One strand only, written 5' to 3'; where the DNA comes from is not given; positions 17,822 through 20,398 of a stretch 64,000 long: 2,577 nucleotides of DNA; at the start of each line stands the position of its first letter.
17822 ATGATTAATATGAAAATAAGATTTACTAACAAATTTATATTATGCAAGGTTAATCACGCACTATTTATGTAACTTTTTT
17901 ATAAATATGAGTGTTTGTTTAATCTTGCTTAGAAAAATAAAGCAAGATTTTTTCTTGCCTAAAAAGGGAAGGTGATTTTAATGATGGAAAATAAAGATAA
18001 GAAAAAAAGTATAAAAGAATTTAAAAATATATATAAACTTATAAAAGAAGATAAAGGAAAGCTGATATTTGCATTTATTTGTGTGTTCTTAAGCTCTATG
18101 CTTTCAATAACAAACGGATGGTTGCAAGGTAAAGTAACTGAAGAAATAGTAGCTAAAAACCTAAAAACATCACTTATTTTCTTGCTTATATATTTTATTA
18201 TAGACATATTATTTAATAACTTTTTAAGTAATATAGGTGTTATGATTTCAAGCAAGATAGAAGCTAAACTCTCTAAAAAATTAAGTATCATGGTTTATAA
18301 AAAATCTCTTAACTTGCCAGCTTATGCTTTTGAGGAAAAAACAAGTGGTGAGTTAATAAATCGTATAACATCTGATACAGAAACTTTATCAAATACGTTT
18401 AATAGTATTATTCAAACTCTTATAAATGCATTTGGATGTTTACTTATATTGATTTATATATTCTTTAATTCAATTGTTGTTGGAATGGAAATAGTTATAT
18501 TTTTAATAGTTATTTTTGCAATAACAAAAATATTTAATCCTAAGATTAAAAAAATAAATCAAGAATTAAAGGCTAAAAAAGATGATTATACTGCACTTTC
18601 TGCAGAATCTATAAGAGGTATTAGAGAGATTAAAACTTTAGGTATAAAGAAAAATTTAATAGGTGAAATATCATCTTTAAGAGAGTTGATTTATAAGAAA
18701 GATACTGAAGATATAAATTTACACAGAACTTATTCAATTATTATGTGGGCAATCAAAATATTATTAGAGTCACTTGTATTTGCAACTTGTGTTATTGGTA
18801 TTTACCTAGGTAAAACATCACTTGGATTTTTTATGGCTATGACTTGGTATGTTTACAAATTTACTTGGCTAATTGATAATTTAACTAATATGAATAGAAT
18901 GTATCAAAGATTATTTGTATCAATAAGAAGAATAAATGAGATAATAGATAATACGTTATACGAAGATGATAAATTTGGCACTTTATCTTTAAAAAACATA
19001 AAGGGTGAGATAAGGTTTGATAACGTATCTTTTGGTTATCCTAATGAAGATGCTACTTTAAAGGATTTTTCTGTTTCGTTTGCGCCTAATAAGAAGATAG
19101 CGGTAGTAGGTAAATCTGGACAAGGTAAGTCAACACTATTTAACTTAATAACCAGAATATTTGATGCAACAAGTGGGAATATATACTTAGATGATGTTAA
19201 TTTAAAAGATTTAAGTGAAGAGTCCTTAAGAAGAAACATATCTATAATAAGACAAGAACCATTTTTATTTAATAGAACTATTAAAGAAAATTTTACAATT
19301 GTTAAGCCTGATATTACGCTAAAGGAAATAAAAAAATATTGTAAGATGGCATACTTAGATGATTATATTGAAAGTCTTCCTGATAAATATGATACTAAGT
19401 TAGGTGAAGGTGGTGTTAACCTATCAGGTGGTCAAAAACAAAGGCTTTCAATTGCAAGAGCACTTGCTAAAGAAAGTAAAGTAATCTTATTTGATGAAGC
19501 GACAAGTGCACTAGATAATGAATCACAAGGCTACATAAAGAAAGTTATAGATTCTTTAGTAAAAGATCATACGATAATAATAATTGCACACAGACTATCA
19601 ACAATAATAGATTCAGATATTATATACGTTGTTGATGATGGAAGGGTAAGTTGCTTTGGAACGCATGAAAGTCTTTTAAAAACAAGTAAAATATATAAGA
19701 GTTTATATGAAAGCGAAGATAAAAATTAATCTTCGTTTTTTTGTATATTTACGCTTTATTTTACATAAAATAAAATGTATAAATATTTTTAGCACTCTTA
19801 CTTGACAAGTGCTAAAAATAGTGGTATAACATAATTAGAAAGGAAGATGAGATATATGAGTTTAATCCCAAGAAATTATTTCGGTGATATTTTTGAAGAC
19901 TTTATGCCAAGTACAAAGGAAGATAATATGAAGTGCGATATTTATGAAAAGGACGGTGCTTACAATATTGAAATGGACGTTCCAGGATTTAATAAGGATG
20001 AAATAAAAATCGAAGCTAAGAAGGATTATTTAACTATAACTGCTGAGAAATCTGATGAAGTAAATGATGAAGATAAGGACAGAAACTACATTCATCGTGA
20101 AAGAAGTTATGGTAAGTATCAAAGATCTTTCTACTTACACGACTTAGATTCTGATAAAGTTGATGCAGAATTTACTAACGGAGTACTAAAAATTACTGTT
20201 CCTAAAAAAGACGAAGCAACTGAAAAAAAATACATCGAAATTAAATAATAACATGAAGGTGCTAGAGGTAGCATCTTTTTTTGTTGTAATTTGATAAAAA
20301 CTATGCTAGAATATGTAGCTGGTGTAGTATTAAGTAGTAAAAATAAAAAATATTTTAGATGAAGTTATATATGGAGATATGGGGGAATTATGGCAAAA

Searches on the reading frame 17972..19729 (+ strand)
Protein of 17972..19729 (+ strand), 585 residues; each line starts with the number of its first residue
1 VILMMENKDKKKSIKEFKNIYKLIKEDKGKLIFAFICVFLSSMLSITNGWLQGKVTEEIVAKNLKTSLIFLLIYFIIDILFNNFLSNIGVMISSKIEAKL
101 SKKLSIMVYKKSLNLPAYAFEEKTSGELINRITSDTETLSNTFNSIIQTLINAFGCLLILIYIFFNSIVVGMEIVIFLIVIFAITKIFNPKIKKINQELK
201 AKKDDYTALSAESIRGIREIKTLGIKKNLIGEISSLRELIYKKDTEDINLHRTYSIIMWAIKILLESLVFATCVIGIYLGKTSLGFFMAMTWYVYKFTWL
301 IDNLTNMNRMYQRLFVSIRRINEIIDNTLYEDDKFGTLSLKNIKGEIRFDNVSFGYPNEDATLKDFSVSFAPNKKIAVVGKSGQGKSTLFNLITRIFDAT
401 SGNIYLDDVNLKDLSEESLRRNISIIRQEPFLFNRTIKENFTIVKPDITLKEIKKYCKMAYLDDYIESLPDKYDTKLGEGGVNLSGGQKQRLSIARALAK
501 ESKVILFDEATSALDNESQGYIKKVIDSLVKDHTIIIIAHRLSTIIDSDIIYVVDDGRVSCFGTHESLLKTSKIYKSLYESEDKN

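Call 61: search_protein_families(library=ncbifam, proteins=[window:17972-19729:+], max_evalue=0.00001)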
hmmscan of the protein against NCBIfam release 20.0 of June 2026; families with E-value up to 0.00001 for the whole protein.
window:17972-19729:+ (585 aa): 182 families (the best 25 are shown)
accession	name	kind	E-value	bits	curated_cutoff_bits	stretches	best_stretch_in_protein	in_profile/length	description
TIGR02203.1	MsbA_lipidA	equivalog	1.5e-106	357.2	602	1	17-580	2-567/572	lipid A export permease/ATP-binding protein MsbA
TIGR03796.1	NHLM_micro_ABC1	equivalog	5.7e-94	315.7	853.3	1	11-578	136-708/710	NHLP family bacteriocin export ABC transporter peptidase/permease/ATPase subunit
TIGR02204.1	MsbA_rel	hypoth_equivalog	4.4e-92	309.6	780.4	1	13-578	2-571/576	ABC transporter, permease/ATP-binding protein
TIGR00958.1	3a01208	subfamily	3.4e-89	300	874.6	1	8-578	140-710/711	antigen peptide transporter 2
TIGR01846.1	type_I_sec_HlyB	subfamily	4.8e-89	299.5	725.55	1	35-581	146-691/694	type I secretion system permease/ATPase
NF008381.0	PRK11176.1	equivalog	1.3e-88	297.9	867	1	6-580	3-577/582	lipid A ABC transporter ATP-binding protein/permease MsbA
NF010178.0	PRK13657.1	equivalog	1.3e-87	294.6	733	1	22-579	12-567/588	glucan ABC transporter ATP-binding protein/ permease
NF045513.1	HepA_fam_ABC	equivalog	1.5e-87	294.5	725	1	61-571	87-598/610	heterocyst formation ABC transporter subunit HepA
TIGR03797.1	NHLM_micro_ABC2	equivalog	3.2e-83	280.4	709.4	1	12-579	119-682/686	NHLP bacteriocin export ABC transporter permease/ATPase subunit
NF052233.1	CphA_assoc_ABC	equivalog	1.7e-81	274.7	880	1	19-584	174-745/766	cyanophycin metabolism-associated ABC transporter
NF008364.0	PRK11160.1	equivalog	4.1e-79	266.7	630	1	99-580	90-573/575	heme ABC transporter ATP-binding protein/permease CydC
TIGR03375.1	type_I_sec_LssB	subfamily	7.9e-79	265.7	693.1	1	17-572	137-692/696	type I secretion system permease/ATPase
TIGR01193.1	bacteriocin_ABC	subfamily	4e-76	257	523.85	1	8-580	135-707/708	peptide cleavage/export ABC transporter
NF008056.1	PRK10790.1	equivalog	2.5e-68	231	746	1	23-580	17-573/584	SmdB family multidrug efflux ABC transporter permease/ATP-binding protein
TIGR02857.1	CydD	equivalog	2.8e-68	231.2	435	2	339-552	316-527/529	thiol reductant ABC exporter subunit CydD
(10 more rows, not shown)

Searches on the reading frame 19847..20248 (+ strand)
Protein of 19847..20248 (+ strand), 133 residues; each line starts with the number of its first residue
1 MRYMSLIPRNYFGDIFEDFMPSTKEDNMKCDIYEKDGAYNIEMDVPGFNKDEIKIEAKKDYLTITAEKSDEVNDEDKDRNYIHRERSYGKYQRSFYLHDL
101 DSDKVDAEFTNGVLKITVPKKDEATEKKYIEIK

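Call 61: search_protein_families(library=ncbifam, proteins=[window:19847-20248:+], max_evalue=0.00001)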
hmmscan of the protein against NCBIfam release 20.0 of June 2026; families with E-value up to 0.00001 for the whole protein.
window:19847-20248:+ (133 aa): 5 families
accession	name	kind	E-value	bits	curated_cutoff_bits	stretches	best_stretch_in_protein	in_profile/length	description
NF042420.1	Hsp18_Clos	equivalog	1.6e-34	119.1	195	1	10-133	26-147/147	heat shock protein Hsp18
NF041799.1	Hsp14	equivalog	2.6e-18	66.1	100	1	29-127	20-112/118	archaeal heat shock protein Hsp14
NF041800.1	Hsp20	equivalog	4.2e-13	49.2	140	1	29-132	75-161/162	archaeal heat shock protein Hsp20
NF008013.0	PRK10743.1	equivalog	5.1e-06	26.6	212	1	36-132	44-136/137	small heat shock chaperone IbpA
NF008618.0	PRK11597.1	equivalog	5.6e-06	26.3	207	1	35-120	41-121/142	small heat shock chaperone IbpB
